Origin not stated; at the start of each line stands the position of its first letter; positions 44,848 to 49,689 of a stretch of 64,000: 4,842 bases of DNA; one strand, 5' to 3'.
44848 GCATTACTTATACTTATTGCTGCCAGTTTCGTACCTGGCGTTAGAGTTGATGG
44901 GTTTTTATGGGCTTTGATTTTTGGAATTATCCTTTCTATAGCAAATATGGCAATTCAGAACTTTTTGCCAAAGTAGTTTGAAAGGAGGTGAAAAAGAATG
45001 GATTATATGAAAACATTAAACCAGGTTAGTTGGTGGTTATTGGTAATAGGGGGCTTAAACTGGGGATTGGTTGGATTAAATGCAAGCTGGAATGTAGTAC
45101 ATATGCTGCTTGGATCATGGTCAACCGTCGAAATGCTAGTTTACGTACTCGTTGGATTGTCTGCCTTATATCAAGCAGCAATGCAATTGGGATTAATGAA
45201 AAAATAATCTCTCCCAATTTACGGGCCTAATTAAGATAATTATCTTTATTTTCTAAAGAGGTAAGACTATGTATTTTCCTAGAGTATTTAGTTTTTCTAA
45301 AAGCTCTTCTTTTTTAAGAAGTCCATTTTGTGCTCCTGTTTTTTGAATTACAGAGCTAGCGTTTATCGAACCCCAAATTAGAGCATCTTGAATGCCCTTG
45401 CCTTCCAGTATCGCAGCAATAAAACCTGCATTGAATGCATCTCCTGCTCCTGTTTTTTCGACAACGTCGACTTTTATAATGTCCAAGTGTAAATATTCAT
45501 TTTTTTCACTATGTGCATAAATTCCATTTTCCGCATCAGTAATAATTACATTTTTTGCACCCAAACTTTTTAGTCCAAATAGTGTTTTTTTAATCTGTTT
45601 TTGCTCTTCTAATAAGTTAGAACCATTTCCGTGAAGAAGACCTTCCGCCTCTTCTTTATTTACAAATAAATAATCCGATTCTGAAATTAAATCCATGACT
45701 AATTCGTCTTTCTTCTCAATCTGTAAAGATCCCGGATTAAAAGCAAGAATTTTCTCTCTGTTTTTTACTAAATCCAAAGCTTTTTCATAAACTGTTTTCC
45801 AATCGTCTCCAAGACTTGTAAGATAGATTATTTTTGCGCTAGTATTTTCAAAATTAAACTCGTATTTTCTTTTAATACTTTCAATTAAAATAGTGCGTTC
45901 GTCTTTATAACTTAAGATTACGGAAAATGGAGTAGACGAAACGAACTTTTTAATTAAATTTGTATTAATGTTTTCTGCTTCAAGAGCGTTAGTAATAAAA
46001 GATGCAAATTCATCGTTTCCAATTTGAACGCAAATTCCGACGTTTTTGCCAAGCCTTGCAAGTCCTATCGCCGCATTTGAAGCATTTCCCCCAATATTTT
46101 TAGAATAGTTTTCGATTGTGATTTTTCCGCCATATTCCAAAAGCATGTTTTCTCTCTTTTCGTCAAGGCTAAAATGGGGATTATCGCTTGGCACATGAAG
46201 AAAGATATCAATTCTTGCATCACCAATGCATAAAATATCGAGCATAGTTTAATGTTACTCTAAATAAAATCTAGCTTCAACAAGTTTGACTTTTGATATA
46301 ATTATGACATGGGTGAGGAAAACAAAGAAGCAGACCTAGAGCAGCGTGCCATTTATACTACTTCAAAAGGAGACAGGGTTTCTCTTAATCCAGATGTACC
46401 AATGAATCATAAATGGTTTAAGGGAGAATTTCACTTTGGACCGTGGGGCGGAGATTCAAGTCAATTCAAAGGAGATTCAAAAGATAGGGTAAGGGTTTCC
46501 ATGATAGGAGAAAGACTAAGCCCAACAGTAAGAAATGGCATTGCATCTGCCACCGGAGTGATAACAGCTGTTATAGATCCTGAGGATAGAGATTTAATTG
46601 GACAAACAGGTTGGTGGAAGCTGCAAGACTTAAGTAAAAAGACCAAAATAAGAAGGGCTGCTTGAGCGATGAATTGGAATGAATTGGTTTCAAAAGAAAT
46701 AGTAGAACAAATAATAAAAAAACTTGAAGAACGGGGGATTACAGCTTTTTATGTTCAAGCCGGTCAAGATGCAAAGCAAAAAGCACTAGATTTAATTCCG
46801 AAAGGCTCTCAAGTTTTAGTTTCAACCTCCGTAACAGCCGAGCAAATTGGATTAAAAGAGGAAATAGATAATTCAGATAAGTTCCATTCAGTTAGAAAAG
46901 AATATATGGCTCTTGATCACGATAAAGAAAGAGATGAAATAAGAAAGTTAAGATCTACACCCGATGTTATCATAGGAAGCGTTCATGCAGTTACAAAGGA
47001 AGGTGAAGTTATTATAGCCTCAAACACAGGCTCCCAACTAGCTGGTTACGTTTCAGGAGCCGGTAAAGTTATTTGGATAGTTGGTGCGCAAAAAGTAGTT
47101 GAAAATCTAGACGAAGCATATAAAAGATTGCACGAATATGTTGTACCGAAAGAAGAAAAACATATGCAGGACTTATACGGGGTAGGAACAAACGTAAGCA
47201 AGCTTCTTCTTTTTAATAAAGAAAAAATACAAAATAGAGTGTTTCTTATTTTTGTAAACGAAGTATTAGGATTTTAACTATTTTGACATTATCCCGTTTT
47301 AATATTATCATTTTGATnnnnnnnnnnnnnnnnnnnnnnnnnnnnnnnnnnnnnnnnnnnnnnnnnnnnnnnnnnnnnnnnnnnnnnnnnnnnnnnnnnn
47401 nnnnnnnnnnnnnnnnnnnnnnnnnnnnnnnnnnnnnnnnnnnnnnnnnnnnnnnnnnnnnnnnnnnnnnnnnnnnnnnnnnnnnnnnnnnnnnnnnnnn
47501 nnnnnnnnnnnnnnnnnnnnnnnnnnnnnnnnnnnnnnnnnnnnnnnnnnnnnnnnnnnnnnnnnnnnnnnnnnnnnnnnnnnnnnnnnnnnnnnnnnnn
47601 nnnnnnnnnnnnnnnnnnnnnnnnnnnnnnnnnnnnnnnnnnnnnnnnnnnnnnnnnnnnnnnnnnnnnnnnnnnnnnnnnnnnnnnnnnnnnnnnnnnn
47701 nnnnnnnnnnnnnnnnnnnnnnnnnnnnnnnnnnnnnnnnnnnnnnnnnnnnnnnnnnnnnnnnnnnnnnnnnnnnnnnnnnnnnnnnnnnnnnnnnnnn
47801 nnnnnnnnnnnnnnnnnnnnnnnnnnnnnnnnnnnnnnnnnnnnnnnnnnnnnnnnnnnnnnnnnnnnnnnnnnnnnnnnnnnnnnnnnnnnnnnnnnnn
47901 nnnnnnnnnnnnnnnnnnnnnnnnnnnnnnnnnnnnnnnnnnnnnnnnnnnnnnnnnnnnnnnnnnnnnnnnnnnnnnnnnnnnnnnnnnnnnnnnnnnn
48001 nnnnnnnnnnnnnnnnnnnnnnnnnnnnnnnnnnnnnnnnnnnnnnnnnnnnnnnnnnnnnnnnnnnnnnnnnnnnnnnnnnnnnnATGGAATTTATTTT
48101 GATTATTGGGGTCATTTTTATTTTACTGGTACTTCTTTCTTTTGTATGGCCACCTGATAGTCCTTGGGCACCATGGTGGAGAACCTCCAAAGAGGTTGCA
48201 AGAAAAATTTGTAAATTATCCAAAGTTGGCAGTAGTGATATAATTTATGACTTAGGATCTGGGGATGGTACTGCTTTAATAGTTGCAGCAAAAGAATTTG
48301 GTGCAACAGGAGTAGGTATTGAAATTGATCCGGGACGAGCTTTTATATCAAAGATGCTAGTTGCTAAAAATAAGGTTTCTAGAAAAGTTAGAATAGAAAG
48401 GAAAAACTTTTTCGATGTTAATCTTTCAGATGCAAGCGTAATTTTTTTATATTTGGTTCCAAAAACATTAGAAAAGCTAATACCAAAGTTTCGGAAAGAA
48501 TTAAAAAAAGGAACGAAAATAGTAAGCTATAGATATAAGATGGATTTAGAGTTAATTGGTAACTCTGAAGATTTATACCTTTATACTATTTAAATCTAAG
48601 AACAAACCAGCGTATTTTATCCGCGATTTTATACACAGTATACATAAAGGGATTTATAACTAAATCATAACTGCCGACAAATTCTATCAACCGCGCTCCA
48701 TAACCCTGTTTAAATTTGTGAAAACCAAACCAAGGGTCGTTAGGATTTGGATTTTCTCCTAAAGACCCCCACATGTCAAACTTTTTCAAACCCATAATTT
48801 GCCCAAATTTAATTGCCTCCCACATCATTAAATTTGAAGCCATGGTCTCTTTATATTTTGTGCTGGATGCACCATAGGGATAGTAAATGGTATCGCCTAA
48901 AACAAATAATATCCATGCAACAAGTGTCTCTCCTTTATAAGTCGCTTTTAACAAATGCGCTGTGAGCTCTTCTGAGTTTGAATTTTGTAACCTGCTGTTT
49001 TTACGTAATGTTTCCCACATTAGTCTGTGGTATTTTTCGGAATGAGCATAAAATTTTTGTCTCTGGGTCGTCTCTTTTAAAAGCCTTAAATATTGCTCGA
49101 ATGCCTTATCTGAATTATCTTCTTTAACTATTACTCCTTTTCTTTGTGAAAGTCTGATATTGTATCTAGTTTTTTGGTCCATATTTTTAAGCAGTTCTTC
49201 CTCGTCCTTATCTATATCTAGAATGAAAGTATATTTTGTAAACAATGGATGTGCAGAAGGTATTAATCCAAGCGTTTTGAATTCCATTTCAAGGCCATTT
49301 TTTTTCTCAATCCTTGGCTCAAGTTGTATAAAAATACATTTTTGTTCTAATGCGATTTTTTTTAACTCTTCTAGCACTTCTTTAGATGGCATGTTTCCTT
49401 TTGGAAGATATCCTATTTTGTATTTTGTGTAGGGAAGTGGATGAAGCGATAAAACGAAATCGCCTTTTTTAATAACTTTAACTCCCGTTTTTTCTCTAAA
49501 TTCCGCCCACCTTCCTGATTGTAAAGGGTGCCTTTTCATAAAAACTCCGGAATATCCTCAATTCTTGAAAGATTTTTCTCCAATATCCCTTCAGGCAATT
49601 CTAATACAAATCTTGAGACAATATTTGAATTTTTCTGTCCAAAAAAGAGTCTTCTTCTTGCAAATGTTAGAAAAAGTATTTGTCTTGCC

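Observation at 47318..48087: Nickel superoxide dismutase with its dedicated maturation protease in a reduced AT-rich genome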

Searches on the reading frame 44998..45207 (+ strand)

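Call 3: search_protein_families(library=pfam, proteins=[window:44998-45207:+], max_evalue=0.01)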
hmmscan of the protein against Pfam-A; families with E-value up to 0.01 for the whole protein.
window:44998-45207:+ (69 aa): 1 family
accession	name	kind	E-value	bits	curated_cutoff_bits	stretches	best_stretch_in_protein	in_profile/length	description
PF04070.17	DUF378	-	1.1e-16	60.8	25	1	5-61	1-57/60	Domain of unknown function (DUF378)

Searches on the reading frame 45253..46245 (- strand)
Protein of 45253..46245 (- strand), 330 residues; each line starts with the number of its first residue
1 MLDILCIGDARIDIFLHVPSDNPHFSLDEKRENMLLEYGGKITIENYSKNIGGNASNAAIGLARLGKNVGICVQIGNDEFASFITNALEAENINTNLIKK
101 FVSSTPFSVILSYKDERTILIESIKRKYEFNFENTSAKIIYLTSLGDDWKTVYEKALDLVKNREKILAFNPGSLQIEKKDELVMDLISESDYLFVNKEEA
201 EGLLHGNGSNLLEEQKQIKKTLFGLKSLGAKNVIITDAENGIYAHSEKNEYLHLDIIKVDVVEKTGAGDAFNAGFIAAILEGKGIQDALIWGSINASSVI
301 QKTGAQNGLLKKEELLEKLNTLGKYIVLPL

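Call 3: search_protein_families(library=pfam, proteins=[window:45253-46245:-], max_evalue=0.01)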
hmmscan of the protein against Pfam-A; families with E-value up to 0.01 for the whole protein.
window:45253-46245:- (330 aa): 2 families
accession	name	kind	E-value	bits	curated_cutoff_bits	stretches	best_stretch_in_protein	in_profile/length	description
PF00294.29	PfkB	-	4.4e-48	164.6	25.8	1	34-309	21-299/302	pfkB family carbohydrate kinase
PF08543.17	Phos_pyr_kin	-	0.0027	17.6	27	1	177-295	107-227/246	Phosphomethylpyrimidine kinase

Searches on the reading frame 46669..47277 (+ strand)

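Call 3: search_protein_families(library=pfam, proteins=[window:46669-47277:+], max_evalue=0.01)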
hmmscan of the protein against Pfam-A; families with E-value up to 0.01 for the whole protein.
window:46669-47277:+ (202 aa): 1 family
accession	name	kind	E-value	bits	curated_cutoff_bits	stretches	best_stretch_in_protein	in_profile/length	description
PF02589.21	LUD_dom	-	5.6e-25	88.6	22.6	1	12-167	1-152/189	LUD domain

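Call 4: search_protein_families(library=ncbifam, proteins=[window:46669-47277:+], max_evalue=0.01)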
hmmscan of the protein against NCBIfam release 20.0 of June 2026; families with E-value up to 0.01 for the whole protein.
window:46669-47277:+ (202 aa): 4 families
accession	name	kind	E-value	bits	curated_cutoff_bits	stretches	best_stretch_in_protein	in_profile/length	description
TIGR00273.1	TIGR00273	equivalog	2.3e-05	23.4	444.8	1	11-68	52-111/432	LutB/LldF family L-lactate oxidation iron-sulfur protein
NF045670.1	quin_L_LdhH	equivalog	8.3e-05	21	800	0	9-69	58-120/706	L-lactate dehydrogenase (quinone) large subunit LdhH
TIGR01242.2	TIGR01242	subfamily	0.0017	17.4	500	1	70-127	7-63/362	proteasome-activating nucleotidase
NF003069.1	PRK03992.1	subfamily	0.0057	15.9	500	1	64-129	18-82/379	proteasome-activating nucleotidase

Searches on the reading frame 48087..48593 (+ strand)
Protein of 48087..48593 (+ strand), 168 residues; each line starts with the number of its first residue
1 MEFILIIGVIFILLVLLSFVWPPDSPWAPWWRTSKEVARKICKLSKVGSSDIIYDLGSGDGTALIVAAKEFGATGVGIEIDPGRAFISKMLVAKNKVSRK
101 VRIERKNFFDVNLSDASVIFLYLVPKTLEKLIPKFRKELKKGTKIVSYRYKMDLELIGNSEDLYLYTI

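Call 3: search_protein_families(library=pfam, proteins=[window:48087-48593:+], max_evalue=0.01)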
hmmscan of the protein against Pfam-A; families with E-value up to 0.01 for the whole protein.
window:48087-48593:+ (168 aa): 5 families
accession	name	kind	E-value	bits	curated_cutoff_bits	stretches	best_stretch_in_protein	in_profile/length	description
PF08123.19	DOT1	-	1.9e-06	28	23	1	36-149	29-158/205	Histone methylation protein DOT1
PF06325.19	PrmA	-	0.00021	21.3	22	1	50-146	162-257/296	Ribosomal protein L11 methyltransferase (PrmA)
PF13847.12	Methyltransf_31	-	0.00043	20.4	27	1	51-151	5-113/145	Methyltransferase domain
PF02353.26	CMAS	-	0.00082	19.2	27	1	40-113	53-126/273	Mycolic acid cyclopropane synthetase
PF13649.12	Methyltransf_25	-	0.001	20.1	27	1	53-140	1-94/97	Methyltransferase domain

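Call 4: search_protein_families(library=ncbifam, proteins=[window:48087-48593:+], max_evalue=0.01)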
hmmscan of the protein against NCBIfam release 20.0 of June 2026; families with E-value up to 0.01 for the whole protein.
window:48087-48593:+ (168 aa): 13 families
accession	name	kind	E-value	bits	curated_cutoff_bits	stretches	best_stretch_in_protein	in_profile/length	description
NF041081.1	prot_lys_mtase_Arch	equivalog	8.1e-30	103.8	200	1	43-152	3-113/142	protein-lysine N-methyltransferase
NF041943.1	GPPMT_Stmyces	equivalog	1.8e-06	28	400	1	43-142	71-174/272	geranyl diphosphate 2-C-methyltransferase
NF001790.0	PRK00517.3-3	equivalog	0.00012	21.5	269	1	51-146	124-222/262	50S ribosomal protein L11 methyltransferase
NF008823.0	PRK11873.1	subfamily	0.00023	20.8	263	1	44-90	72-118/272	arsenite methyltransferase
TIGR00740.1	TIGR00740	equivalog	0.00024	20.9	193.3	1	49-137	53-141/239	carboxy-S-adenosyl-L-methionine synthase CmoA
TIGR00406.1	prmA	equivalog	0.00036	20.1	183.15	1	50-143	160-253/288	50S ribosomal protein L11 methyltransferase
NF000058.2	Erm41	exception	0.00064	19.7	350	1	30-96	12-77/173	23S rRNA (adenine(2058)-N(6))-methyltransferase Erm(41)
NF040703.1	cyclopro_CfaB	exception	0.0013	17.6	650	1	38-112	148-222/393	C17 cyclopropane fatty acid synthase CfaB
TIGR04543.1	ketoArg_3Met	equivalog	0.0016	17.6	425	1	51-110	151-211/336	2-ketoarginine methyltransferase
TIGR02469.1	CbiT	equivalog_domain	0.0054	17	78.3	1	41-146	11-119/124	precorrin-6Y C5,15-methyltransferase (decarboxylating) subunit CbiT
NF033601.2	Sta_opine_CntL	equivalog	0.0056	16.1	350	1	46-157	112-224/255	staphylopine biosynthesis enzyme CntL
NF000468.1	Erm37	exception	0.0087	16.1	350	0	29-87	12-69/179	23S rRNA (adenine(2058)-N(6))-methyltransferase Erm(37)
TIGR02081.1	metW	equivalog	0.0093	15.5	189.5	0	43-82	9-46/194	methionine biosynthesis protein MetW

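Call 28: find_related_loci(query=window:48087-48590:+, collection=metagenome_contigs, flank=4000)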
Query window:48087-48590:+ (168 aa) in metagenome_contigs; peptide patterns used: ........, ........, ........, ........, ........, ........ (x = any residue, [..] = any of these).
339 stretches matched a pattern; 65 encode a relative of the query (tblastn E <= 1e-3); 65 distinct loci.
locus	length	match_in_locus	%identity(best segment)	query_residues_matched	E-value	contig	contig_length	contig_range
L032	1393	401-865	68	1-156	2e-75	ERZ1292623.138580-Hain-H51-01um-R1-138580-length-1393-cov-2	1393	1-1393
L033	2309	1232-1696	67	1-156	6e-71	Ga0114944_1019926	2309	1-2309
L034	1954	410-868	67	18-168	8e-71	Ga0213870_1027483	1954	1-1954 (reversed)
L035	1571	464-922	65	18-168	1e-70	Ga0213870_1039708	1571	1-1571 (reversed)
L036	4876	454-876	67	16-156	1e-66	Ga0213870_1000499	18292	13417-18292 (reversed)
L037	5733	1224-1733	61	4-168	2e-65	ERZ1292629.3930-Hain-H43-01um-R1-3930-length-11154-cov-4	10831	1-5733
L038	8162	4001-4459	68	18-168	2e-65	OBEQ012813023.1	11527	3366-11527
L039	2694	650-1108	65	18-168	7e-66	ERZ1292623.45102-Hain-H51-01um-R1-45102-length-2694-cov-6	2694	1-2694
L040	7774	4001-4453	65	18-166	2e-65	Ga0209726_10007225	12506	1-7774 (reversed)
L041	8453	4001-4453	65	18-166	2e-65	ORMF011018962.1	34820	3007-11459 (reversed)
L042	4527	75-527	65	18-166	2e-65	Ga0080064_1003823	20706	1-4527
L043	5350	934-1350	69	18-156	2e-63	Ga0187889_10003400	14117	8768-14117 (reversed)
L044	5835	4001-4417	69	18-156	2e-63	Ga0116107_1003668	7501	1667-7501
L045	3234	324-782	67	18-168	1e-63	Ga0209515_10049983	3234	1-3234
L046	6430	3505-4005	54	3-168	7e-61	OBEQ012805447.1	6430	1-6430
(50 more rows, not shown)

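Call 30: search_solved_structures(query=window:48087-48590:+, max_evalue=0.01, show_alignments=2)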
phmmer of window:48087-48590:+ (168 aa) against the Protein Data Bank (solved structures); distinct sequences matched with E-value up to 0.01: 7.
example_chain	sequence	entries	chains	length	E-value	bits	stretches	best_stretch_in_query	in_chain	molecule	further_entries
5fa8_A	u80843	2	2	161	1e-25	93.8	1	26-151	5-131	Ribosomal protein L11 methyltransferase, putative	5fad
5jwj_A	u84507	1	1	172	1.6e-24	89.9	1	26-151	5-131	Protein-lysine N-methyltransferase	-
5bxy_A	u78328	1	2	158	9.9e-22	80.8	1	28-153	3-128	RNA methyltransferase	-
8fjm_A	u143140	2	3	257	0.00053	23.2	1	40-90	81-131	Histone-lysine N-methyltransferase, H3 lysine-79 specific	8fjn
9rfr_A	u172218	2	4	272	0.00055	23.1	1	32-158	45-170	Ubiquinone biosynthesis O-methyltransferase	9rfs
9ne1_A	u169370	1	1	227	0.0055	19.9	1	43-121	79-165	Histone-lysine N-methyltransferase, H3 lysine-79 specific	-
1jvn_A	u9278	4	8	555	0.0066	19.6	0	48-98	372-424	BIFUNCTIONAL HISTIDINE BIOSYNTHESIS PROTEIN HISHF | Imidazole glycerol phosphate synthase hisHF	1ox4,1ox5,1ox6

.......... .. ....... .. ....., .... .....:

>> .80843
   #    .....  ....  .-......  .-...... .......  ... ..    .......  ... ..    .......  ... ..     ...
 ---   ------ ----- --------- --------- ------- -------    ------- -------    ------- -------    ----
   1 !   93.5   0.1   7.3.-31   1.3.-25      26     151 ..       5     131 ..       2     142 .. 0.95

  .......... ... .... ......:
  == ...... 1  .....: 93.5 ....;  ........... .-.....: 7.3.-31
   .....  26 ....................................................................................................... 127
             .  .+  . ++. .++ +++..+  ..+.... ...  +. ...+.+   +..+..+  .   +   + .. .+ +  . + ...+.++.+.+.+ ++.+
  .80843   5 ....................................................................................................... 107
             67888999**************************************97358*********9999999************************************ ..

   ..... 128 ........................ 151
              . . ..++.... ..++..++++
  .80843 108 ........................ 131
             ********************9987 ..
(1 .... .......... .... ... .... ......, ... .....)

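Call 31: find_homologous_proteins(query=window:48087-48590:+, max_evalue=0.00001)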
Query window:48087-48590:+ (168 aa): 2054 proteins with E <= 0.00001 among 2194 candidates; the best 120 are listed.
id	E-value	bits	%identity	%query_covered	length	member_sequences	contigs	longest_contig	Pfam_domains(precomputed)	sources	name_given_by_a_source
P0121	5.7e-96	337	99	92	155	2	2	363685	PF08123.20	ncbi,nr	ncbi:MAG: hypothetical protein A2798_00815 [Candidatus Levybacteria bacterium RIFCSPHIGHO2_01_FULL_3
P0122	1.2e-77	277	75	90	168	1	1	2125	PF06325.20,PF08123.20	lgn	-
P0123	1.9e-76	274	74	90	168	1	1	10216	PF06325.20,PF08123.20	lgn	-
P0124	1.5e-75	271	71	100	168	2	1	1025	PF06325.20,PF08123.20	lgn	-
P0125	8.8e-75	268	70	100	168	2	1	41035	PF06325.20,PF08123.20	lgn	-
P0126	2.0e-74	267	71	90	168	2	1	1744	PF06325.20,PF08123.20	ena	-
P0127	8.5e-74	265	70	90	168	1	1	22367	PF06325.20,PF08123.20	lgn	-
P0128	2.5e-73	263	70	90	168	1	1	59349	PF06325.20,PF08123.20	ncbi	-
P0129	1.1e-68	248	69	90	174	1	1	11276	PF08123.20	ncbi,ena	-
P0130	1.3e-68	248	69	90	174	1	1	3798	PF08123.20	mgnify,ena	mgnify:FL=1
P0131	3.0e-68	247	61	100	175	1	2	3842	PF08123.20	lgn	-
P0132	5.5e-68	246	70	86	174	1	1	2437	PF08123.20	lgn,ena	-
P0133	9.8e-68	245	67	90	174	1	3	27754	PF08123.20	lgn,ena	-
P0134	1.5e-67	245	69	83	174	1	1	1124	PF06325.20,PF08123.20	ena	-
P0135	3.2e-67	244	68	93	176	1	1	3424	PF08123.20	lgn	-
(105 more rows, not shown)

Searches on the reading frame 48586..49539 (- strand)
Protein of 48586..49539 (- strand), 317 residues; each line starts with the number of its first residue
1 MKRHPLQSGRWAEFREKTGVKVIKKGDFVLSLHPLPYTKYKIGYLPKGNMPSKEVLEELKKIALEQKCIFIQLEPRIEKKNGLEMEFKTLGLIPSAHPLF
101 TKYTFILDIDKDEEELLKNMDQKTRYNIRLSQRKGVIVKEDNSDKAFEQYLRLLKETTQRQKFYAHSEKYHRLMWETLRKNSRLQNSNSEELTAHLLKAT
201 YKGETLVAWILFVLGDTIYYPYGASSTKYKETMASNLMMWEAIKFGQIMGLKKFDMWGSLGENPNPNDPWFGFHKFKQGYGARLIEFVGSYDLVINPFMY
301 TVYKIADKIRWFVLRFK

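Call 3: search_protein_families(library=pfam, proteins=[window:48586-49539:-], max_evalue=0.01)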
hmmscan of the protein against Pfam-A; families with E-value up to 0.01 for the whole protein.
window:48586-49539:- (317 aa): 2 families
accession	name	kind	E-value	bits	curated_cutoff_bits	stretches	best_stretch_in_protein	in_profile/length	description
PF02388.22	FemAB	-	1.3e-26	93.9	24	2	187-308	288-406/406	FemAB family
PF13480.13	Acetyltransf_6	-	6.2e-09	36.6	22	1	123-258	2-136/143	Acetyltransferase (GNAT) domain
